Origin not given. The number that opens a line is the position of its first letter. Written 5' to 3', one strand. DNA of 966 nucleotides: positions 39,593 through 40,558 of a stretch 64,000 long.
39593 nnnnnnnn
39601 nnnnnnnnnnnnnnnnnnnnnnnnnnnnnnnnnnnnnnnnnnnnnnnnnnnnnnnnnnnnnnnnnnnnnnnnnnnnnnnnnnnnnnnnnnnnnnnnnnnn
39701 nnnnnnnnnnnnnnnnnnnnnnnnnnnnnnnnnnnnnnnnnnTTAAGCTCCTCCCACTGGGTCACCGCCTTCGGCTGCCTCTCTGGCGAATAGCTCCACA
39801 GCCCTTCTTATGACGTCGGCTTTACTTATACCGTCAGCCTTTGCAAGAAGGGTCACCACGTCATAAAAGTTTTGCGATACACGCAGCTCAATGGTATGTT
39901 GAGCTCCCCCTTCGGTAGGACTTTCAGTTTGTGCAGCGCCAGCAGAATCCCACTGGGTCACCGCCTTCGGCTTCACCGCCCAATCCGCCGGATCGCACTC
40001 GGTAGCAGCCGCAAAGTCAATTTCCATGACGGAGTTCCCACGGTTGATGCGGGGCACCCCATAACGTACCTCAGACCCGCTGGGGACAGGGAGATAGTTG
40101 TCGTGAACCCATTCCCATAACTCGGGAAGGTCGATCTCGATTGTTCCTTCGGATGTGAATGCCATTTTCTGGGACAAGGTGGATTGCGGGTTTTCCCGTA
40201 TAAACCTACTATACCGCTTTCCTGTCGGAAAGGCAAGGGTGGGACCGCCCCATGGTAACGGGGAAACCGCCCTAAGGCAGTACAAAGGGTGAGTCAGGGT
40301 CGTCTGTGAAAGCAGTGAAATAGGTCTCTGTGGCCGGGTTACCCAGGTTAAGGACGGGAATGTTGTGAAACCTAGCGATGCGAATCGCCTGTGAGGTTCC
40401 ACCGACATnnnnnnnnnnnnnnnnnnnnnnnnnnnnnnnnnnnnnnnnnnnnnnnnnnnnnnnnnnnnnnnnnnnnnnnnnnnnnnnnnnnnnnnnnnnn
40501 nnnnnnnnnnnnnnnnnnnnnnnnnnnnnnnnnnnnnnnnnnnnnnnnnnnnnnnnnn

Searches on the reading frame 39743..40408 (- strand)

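Call 56: search_protein_families(library=pfam, proteins=[window:39743-40408:-], max_evalue=0.01)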
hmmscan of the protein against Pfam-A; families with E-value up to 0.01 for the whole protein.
window:39743-40408:- (221 aa): 1 family
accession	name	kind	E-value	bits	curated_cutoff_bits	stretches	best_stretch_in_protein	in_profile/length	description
PF01402.27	RHH_1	-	0.0038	17.6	20.5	1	173-207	2-36/39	Ribbon-helix-helix protein, copG family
